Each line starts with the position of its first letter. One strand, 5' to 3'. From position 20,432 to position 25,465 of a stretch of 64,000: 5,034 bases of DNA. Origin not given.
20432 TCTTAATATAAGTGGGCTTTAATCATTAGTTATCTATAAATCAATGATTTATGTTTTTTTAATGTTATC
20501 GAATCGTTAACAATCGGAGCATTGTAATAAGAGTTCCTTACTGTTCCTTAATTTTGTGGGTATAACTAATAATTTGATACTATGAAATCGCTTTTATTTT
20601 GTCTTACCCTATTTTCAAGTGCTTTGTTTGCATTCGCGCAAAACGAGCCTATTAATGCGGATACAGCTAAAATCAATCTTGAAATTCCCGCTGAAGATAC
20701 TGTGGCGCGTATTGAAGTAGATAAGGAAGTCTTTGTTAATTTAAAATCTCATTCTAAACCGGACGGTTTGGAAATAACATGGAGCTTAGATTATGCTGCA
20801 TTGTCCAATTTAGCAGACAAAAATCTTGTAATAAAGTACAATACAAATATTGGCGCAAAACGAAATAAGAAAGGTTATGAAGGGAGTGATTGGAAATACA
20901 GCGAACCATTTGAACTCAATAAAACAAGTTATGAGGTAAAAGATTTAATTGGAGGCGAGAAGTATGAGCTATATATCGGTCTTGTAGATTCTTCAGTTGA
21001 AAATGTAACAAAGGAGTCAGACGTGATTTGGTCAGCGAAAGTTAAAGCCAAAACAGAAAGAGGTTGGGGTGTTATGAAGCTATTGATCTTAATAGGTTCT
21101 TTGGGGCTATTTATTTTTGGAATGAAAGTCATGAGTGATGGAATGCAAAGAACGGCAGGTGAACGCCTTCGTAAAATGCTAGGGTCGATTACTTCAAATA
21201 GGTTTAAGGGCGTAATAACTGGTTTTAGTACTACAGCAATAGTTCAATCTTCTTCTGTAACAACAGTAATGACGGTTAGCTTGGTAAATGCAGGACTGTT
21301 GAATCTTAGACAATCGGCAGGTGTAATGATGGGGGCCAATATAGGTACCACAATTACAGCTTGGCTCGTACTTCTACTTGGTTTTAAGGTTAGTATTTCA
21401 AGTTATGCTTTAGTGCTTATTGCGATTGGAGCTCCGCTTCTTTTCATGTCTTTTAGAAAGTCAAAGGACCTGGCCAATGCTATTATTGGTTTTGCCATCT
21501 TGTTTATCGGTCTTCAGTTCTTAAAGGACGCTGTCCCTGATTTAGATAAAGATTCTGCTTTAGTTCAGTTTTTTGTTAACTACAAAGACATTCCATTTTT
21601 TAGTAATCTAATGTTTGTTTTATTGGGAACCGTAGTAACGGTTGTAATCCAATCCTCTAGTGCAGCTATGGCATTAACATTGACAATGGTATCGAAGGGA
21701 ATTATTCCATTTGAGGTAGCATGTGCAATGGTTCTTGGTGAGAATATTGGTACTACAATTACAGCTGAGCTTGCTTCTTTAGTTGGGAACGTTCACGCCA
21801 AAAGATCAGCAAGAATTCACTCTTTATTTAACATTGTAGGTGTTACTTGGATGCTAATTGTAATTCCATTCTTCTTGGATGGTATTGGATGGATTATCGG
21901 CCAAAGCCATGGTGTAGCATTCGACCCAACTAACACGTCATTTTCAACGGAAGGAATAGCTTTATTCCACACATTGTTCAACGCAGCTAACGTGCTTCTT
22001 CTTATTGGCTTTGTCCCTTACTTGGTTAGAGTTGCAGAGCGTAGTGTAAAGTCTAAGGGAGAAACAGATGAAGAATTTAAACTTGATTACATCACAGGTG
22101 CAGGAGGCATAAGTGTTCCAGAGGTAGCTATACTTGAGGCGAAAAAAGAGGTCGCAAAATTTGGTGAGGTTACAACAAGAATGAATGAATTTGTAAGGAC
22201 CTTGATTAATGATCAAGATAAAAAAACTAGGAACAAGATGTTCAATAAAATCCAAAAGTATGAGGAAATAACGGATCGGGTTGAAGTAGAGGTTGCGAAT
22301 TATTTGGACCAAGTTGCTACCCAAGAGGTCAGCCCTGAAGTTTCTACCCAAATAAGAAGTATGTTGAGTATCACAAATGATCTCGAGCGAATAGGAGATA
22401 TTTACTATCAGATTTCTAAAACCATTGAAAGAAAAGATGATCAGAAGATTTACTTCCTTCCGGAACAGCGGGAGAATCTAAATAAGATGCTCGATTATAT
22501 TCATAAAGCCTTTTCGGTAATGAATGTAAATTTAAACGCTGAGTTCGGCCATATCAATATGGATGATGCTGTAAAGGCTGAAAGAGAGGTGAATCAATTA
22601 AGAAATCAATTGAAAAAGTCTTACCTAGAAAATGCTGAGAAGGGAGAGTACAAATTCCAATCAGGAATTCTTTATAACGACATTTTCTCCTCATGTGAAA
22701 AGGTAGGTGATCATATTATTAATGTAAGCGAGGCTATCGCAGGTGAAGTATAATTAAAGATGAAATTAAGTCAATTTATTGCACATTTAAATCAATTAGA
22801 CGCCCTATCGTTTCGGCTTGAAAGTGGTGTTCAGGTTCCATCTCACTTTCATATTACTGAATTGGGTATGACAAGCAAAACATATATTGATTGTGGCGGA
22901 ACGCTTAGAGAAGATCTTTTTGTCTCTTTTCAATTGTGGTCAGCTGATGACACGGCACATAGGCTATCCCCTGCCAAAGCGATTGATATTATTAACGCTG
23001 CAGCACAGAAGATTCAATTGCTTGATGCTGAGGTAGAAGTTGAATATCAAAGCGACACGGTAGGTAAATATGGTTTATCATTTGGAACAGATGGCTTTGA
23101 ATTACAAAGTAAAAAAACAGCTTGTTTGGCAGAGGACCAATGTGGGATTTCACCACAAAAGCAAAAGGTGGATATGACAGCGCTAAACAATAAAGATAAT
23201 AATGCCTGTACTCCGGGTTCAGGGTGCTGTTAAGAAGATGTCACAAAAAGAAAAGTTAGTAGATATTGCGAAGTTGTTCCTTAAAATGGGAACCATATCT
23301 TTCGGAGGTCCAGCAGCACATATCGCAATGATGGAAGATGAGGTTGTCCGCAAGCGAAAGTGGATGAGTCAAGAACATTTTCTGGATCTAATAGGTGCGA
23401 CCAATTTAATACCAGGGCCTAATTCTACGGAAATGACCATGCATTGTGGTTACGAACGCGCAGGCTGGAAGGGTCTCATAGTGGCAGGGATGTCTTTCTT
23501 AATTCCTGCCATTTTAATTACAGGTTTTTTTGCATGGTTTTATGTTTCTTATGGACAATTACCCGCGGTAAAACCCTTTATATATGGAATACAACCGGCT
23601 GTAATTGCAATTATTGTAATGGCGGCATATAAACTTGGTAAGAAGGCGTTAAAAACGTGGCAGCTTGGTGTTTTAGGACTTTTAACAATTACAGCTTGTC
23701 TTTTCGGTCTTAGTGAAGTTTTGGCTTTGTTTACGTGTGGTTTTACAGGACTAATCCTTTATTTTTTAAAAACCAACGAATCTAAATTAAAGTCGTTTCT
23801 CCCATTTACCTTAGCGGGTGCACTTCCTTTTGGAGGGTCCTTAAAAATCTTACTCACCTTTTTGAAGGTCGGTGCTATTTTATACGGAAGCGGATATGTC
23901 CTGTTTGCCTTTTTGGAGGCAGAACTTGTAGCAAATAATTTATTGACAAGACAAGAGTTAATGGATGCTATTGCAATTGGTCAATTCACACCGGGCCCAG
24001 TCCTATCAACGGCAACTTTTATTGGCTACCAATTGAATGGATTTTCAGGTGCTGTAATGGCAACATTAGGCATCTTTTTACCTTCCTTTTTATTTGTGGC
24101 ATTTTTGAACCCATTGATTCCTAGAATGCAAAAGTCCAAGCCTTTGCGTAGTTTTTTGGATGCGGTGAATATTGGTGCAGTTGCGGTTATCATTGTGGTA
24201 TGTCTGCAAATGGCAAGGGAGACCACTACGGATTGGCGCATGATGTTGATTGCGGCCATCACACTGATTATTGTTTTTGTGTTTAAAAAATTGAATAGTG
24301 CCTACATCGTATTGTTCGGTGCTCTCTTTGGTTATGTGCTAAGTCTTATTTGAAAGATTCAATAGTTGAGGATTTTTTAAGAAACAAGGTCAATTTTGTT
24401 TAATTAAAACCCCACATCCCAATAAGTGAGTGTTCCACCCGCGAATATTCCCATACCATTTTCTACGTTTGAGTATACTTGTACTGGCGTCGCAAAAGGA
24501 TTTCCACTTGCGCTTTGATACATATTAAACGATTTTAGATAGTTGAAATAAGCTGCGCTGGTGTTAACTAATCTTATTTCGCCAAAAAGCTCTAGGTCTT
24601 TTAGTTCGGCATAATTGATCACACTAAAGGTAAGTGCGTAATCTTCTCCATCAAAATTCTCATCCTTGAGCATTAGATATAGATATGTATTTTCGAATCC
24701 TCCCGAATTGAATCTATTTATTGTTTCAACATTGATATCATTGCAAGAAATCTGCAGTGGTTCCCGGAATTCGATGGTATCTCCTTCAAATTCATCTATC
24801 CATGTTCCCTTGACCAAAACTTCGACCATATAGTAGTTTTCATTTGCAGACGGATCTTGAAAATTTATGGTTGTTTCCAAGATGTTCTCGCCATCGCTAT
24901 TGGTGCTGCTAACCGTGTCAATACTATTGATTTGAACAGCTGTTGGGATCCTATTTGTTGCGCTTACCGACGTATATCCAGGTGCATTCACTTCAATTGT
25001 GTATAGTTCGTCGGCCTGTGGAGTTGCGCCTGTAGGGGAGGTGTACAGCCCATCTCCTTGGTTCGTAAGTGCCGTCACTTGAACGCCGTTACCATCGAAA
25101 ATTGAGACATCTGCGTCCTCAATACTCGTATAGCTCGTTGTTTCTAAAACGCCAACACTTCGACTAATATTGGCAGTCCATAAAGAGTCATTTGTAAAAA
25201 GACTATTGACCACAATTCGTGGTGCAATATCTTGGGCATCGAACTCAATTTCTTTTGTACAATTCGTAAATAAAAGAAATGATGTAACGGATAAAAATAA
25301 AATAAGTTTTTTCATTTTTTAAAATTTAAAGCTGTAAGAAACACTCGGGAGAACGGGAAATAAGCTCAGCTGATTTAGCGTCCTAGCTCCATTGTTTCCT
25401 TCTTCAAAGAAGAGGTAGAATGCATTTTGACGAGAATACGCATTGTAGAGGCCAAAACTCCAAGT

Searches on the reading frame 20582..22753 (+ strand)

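Call 92: search_protein_families(library=pfam, proteins=[window:20582-22753:+], max_evalue=0.0001)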
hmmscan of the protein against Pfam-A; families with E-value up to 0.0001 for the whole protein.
window:20582-22753:+ (723 aa): 2 families
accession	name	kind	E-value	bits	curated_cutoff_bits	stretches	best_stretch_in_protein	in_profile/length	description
PF02690.20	Na_Pi_cotrans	-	6.1e-61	204.9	29.1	2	176-315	1-136/137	Na+/Pi-cotransporter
PF01895.24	PhoU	-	3e-12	47.2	23.5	1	527-614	4-88/89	PhoU domain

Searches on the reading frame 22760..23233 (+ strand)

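Call 75: search_protein_families(library=pfam, proteins=[window:22760-23233:+], max_evalue=0.001)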
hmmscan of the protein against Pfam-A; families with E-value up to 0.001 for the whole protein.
window:22760-23233:+ (157 aa): 1 family
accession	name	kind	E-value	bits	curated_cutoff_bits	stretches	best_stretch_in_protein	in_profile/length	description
PF20001.5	DUF6428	-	1.7e-55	187.6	28.7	1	3-157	1-155/155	Family of unknown function (DUF6428)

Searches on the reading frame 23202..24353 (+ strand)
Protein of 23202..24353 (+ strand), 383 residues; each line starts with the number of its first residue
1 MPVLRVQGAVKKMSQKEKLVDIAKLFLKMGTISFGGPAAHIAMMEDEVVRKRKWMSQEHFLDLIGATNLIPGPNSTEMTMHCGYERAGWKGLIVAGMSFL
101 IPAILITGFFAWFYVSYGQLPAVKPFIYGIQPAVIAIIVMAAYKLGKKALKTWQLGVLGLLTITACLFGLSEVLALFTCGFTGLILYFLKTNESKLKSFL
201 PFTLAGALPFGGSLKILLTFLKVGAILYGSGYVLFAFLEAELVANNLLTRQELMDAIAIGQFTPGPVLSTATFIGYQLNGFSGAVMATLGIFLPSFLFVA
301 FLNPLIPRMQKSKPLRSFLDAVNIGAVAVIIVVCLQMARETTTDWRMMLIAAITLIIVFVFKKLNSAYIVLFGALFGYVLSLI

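Call 73: search_protein_families(library=pfam, proteins=[window:23202-24353:+], max_evalue=0.001)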
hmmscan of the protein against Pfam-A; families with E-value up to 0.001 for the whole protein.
window:23202-24353:+ (383 aa): 1 family
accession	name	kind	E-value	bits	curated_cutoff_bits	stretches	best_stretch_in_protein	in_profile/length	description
PF02417.20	Chromate_transp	-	4.5e-83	277.7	28.6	2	21-184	2-166/166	Chromate transporter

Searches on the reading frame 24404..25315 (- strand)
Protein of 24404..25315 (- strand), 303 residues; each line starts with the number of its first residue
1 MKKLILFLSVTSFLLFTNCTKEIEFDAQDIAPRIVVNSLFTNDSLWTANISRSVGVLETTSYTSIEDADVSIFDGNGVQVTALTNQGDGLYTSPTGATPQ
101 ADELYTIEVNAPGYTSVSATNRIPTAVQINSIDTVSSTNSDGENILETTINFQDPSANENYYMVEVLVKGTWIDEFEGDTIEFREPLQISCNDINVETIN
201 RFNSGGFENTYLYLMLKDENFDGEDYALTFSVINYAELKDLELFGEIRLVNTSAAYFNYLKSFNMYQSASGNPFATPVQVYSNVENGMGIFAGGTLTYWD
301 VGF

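Call 73: search_protein_families(library=pfam, proteins=[window:24404-25315:-], max_evalue=0.001)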
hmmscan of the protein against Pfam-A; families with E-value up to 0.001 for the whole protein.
window:24404-25315:- (303 aa): 1 family
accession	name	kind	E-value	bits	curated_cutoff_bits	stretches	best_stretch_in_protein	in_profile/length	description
PF14054.11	DUF4249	-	1.6e-38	133.3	28.5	1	20-295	1-264/269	Domain of unknown function (DUF4249)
